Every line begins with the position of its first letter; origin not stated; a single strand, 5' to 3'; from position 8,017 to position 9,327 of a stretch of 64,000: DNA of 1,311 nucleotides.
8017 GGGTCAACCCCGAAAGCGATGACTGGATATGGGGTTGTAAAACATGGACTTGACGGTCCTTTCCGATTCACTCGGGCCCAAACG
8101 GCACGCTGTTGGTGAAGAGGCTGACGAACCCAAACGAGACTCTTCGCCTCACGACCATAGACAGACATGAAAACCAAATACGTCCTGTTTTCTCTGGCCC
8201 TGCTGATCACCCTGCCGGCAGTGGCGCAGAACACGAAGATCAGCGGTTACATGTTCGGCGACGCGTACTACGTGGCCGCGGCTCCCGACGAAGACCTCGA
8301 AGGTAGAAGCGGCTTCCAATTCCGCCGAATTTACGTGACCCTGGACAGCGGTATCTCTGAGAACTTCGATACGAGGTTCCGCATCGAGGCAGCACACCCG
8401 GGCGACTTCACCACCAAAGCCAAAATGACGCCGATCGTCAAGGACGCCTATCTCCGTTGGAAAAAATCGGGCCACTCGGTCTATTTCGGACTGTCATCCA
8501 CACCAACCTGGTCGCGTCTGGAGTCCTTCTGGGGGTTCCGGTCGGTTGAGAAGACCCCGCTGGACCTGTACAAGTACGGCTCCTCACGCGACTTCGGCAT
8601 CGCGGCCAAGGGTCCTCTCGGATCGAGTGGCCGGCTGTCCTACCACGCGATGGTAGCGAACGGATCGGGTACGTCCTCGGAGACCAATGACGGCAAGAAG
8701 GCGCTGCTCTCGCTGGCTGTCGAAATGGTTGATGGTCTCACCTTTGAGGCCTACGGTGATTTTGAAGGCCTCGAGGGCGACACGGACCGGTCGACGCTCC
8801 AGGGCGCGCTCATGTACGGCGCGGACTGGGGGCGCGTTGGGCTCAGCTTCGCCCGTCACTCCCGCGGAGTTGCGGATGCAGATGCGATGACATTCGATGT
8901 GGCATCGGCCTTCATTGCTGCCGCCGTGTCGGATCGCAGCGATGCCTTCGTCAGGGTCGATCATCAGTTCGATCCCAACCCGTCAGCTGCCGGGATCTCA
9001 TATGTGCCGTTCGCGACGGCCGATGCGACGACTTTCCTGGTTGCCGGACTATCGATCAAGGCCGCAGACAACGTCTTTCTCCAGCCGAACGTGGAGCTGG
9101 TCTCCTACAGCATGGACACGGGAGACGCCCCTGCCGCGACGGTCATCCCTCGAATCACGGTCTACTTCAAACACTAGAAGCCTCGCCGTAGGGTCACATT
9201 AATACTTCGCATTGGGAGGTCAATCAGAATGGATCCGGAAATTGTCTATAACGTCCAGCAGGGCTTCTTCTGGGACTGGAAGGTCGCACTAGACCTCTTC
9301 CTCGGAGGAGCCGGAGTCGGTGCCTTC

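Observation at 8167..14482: Porin + NrfD + TAT molybdopterin oxidoreductase + 4Fe-4S + TorD + AhpD-like operon: candidate respiratory arsenate reductase / anaerobic arsenite oxidase (Arr/Arx-type)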

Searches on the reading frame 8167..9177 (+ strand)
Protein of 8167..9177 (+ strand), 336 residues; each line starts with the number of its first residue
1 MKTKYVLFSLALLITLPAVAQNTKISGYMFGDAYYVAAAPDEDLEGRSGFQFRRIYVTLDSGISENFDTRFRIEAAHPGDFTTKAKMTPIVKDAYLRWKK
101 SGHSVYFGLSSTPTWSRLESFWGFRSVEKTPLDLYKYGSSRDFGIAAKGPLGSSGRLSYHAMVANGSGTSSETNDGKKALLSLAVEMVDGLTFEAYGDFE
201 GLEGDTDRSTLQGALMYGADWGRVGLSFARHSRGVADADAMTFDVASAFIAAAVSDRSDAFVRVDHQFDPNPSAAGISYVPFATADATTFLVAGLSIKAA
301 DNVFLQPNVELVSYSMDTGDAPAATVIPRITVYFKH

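Call 3: search_protein_families(library=pfam, proteins=[window:8167-9177:+])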
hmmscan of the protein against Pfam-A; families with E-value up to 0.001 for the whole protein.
window:8167-9177:+ (336 aa): 0 families

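Call 4: search_protein_families(library=ncbifam, proteins=[window:8167-9177:+])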
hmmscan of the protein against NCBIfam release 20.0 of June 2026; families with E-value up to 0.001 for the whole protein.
window:8167-9177:+ (336 aa): 0 families

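Call 12: search_protein_families(library=pfam, proteins=[window:8167-9177:+], max_evalue=10)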
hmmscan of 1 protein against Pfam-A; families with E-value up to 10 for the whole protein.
window:8167-9177:+ (336 aa): 1 family
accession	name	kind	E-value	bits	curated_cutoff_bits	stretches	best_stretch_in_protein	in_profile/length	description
PF07396.17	Porin_O_P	-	0.011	15.4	20.9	1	39-110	16-88/370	Phosphate-selective porin O and P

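Call 43: find_homologous_proteins(query=window:8167-9177:+)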
Query window:8167-9177:+ (336 aa): 497 proteins with E <= 0.001 among 8000 candidates; the best 120 are listed.
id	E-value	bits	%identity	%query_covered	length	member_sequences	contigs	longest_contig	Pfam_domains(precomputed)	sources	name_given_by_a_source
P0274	2.3e-219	746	100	100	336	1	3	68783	-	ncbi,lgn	-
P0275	9.6e-177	606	79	100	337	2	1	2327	-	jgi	jgi:hypothetical protein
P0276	3.3e-114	400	56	96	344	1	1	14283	-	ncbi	ncbi:MAG: porin [Rhodothermales bacterium]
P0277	8.4e-104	366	51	99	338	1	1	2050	-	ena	-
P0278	1.7e-103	365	51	100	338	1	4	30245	-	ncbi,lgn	ncbi:MAG: hypothetical protein ACE5IY_08325 [bacterium]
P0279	2.0e-103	365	52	98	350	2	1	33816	-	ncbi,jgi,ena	-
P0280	4.2e-103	364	51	99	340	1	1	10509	-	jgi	jgi:hypothetical protein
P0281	4.7e-103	363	50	98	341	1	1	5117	PF13609.13,PF07396.18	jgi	jgi:Phosphate-selective porin O and P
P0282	3.0e-102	361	51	97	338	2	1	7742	-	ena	-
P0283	2.2e-101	358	52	99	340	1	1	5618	-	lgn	-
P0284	8.3e-101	356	51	100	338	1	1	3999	-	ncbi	ncbi:MAG: hypothetical protein ACE5IR_23955 [bacterium]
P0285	1.4e-100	355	50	94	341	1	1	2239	PF13609.13,PF07396.18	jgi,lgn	-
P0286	2.9e-100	354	49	99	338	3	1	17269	-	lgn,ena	-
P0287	6.3e-100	353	51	96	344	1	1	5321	-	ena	-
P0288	9.6e-100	353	51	99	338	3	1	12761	-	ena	-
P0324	5.6e-93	330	48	99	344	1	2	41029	-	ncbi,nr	ncbi:hypothetical protein GWO43_09370 [candidate division KSB1 bacterium]|nr:hypothetical protein [c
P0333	1.9e-91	325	48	100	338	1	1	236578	PF07396.18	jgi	jgi:Phosphate-selective porin O and P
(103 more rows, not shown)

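Call 57: predict_structure(alignment_id=A2)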
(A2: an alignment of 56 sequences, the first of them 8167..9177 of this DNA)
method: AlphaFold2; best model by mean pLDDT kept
length: 336 residues; sequences in the alignment: 56
mean_pLDDT: 93.3   pTM: 0.86
mean pLDDT of the five models: 93.3, 92.1, 91.5, 90.1, 88.9
residues with pLDDT >= 90: 290; 70-90: 33; 50-70: 9; < 50: 4
segments of 3 or more residues with pLDDT < 50: 17-20
pLDDT, mean of each block of 10 residues (from residue 1): 71 58 90 97 95 97 97 95 93 98 97 86 94 91 97 96 92 88 97 97 92 98 98 93 98 98 98 91 95 98 98 96 97 96
secondary structure, 60 per line:
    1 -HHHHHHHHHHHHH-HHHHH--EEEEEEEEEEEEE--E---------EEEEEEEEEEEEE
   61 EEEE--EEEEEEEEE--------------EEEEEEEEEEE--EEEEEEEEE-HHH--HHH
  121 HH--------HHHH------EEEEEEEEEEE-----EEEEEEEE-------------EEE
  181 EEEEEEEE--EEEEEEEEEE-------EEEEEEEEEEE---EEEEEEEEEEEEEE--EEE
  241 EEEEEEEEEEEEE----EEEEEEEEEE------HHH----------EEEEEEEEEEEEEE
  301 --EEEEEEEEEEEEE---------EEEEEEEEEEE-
elements in order: H2-14 H16-20 E23-35 E48-64 E67-75 E90-100 E103-111 H118-122 H131-134 E141-151 E157-164 E178-188 E191-200 E208-218 E222-235 E238-253 E258-267 E287-300 E303-315 E325-335

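Call 59: fold_search(model_id=the predicted structure, library=pdb)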
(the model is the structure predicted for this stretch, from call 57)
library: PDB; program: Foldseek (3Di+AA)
matches with E <= 10: 913; with E <= 0.001: 240
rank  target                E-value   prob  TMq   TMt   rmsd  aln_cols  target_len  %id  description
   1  2fgq                  4.9e-13  1.00  0.70  0.71   5.5       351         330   12  High resolution X-ray structure of Omp32 in complex with malate (released 2006-01-31)
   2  3wi5                  7.9e-12  1.00  0.64  0.68   6.4       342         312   10  Crystal structure of the Loop 7 mutant PorB from Neisseria meningitidis serogroup B (released 2014-01-01)
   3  1e54_A                1.6e-11  1.00  0.71  0.72   4.7       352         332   12  Anion-selective porin from Comamonas acidovorans (released 2001-07-12)
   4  4d64_A                1.7e-11  1.00  0.64  0.61   6.5       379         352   13  Structure of porin Omp-Pst1 from P. stuartii; the crystallographic symmetry generates a dimer of trimers. (released 2016-03-09)
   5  4aui_A                2.8e-11  1.00  0.64  0.69   6.9       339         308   10  STRUCTURE AND FUNCTION OF THE PORB PORIN FROM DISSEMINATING N. GONORRHOEAE (released 2012-10-10)
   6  6ehe                  3.3e-11  1.00  0.64  0.70   6.1       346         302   13  OmpTdeltaL8 (loop L8 deletion mutant of OmpT), an outer membrane protein of Vibrio cholerae (released 2018-04-25)
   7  5nxn_A                3.3e-11  1.00  0.66  0.65   6.0       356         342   14  Structure of a L5-deletion mutant of Providencia stuartii Omp-Pst1 (released 2018-02-21)
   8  4d65_A                5.4e-11  1.00  0.67  0.65   5.9       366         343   12  Structure of porin Omp-Pst2 from P. stuartii; the asymmetric unit contains a dimer of trimers. (released 2016-03-09)
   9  5mdq_A                6.6e-11  1.00  0.70  0.67   6.0       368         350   12  Crystal structure of outer membrane expressed Chitoporin VhChip from Vibrio harveyi (released 2017-12-20)
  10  7de8                  7.3e-11  1.00  0.64  0.63   6.7       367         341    8  Crystal Structure of outer membrane protein PorB with G103K mutations from Neisseria meningitidis W135 (released 2021-03-31)
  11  5mdo_A                8.1e-11  1.00  0.70  0.69   5.5       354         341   12  Crystal structure of in vitro folded Chitoporin VhChip from Vibrio harveyi (crystal form I) (released 2017-12-20)
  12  5nup_A                1.2e-10  1.00  0.66  0.65   5.5       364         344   13  Structural basis for maintenance of bacterial outer membrane lipid asymmetry (released 2017-10-25)
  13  8jto                  1.6e-10  1.00  0.67  0.65   6.1       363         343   10  Outer membrane porin of Burkholderia pseudomallei (BpsOmp38) in complex with ceftazidime (released 2024-06-26)
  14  6ehb_C                1.8e-10  1.00  0.66  0.68   6.0       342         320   10  OmpU, an outer membrane protein, of Vibrio cholerae (released 2018-04-25)
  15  2xe3_A                1.9e-10  1.00  0.64  0.62   6.2       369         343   10  OmpC28 (released 2010-05-19)
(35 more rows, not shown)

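Call 64: find_encoding_contigs(protein=P0333, flank=8000, max_places=1)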
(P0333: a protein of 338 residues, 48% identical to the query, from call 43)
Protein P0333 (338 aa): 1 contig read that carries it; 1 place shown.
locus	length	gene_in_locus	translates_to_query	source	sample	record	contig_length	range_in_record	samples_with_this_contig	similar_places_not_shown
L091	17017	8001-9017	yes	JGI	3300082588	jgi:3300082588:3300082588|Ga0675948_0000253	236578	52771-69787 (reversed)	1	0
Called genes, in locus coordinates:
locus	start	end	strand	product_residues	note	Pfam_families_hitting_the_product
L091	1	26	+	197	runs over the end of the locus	PF00440:TetR_N, PF08359:TetR_C_4 (weak)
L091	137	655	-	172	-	PF13302:Acetyltransf_3, PF13420:Acetyltransf_4, PF00583:Acetyltransf_1 (weak)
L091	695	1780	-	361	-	PF01758:SBF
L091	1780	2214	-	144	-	PF01451:LMWPc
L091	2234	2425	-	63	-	-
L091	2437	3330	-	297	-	PF01545:Cation_efflux, PF16916:ZT_dimer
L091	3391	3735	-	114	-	PF12840:HTH_20, PF01022:HTH_5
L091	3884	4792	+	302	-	PF12974:Phosphonate-bd, PF09084:NMT1 (weak), PF12727:PBP_like (weak)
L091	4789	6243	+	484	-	PF14501:HATPase_c_5 (faint), PF00672:HAMP (weak), PF00512:HisKA, PF02518:HATPase_c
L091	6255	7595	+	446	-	PF00072:Response_reg, PF00158:Sigma54_activat, PF14532:Sigma54_activ_2, PF00004:AAA (weak), PF07728:AAA_5 (weak), PF25601:AAA_lid_14, PF02954:HTH_8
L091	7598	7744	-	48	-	-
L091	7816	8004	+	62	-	PF02416:TatA_B_E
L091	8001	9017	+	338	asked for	PF07396:Porin_O_P (faint)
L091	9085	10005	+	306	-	PF03916:NrfD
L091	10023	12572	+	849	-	PF04879:Molybdop_Fe4S4, PF00384:Molybdopterin, PF01568:Molydop_binding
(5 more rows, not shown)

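Call 65: find_encoding_contigs(protein=P0324, flank=8000, max_places=1)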
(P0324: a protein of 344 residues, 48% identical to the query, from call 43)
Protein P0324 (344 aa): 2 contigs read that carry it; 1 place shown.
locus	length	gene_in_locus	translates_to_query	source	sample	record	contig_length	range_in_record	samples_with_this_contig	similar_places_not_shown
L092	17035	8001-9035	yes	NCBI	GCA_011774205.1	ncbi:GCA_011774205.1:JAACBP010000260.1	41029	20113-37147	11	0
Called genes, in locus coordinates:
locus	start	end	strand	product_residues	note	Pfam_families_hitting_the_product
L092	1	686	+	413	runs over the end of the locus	PF00109:ketoacyl-synt, PF02801:Ketoacyl-synt_C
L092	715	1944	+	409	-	PF00109:ketoacyl-synt, PF00108:Thiolase_N (faint), PF02801:Ketoacyl-synt_C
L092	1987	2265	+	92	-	PF00550:PP-binding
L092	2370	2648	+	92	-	PF02627:CMD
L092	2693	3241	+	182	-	PF05163:DinB, PF12867:DinB_2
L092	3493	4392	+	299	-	PF12849:PBP_like_2, PF01547:SBP_bac_1 (faint), PF13531:SBP_bac_11 (faint)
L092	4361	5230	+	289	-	PF00528:BPD_transp_1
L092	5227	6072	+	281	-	PF00528:BPD_transp_1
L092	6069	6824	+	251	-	PF00005:ABC_tran, PF02463:SMC_N (faint), PF13401:AAA_22 (faint), PF13304:AAA_21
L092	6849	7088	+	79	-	-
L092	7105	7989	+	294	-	PF04055:Radical_SAM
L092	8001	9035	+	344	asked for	-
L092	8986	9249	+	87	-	PF11127:YgaP-like_TM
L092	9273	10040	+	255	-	-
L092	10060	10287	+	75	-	PF22570:LiaF-TM, PF18917:LiaI-LiaF-like_TM1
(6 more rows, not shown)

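Call 66: find_related_loci(query=A2, collection=metagenome_contigs, flank=7000)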
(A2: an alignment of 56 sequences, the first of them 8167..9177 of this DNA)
Query A2 (336 aa) in metagenome_contigs; peptide patterns used: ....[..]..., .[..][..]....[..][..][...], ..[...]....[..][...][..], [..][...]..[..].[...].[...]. (x = any residue, [..] = any of these).
600 stretches matched a pattern (row limit reached: there are more); 546 encode a relative of the query (tblastn E <= 1e-3); the best 80 are kept; 80 distinct loci.
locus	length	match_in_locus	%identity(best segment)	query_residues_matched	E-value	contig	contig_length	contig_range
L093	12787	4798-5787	52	6-335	3e-109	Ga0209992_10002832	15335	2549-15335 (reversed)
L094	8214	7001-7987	50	8-334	5e-105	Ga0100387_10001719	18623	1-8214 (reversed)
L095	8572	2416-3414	49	7-335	2e-100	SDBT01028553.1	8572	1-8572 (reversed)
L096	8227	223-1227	47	1-334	2e-99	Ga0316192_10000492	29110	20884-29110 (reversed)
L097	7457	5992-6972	48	6-335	2e-98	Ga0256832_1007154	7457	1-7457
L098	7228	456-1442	48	7-334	9e-98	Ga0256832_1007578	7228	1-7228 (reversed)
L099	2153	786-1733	47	20-334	3e-99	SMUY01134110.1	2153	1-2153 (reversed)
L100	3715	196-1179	46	9-334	4e-95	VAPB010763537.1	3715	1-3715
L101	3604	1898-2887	46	10-334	3e-95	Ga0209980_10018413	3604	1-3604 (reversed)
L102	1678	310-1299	49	12-335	3e-98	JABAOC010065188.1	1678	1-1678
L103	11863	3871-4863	44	7-335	2e-92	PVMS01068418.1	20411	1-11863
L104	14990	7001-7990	46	6-334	3e-92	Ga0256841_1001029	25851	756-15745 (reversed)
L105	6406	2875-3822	48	20-334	2e-91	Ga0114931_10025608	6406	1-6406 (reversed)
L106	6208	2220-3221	46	11-335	2e-91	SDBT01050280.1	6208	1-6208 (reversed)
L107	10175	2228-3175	44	21-335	1e-90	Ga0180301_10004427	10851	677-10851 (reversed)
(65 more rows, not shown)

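Call 76: search_protein_families(library=pfam, alignment_id=A2, max_evalue=0.01)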
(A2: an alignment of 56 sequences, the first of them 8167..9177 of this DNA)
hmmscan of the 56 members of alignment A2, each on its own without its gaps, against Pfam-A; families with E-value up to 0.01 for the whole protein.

A. member 1, window:8167-9177:+ (336 aa): 0 families

B. families by the number of members that match (of 56 scanned): 5 families
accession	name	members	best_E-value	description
PF07396.17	Porin_O_P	32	3.3e-08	Phosphate-selective porin O and P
PF13609.12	Porin_4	11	3.4e-10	Gram-negative porin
PF19494.5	DUF6029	1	0.0025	Family of unknown function (DUF6029)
PF07642.17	BBP2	1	0.0033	Putative beta-barrel porin-2, OmpL-like. bbp2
PF13057.11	DUF3919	1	0.0036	Protein of unknown function (DUF3919)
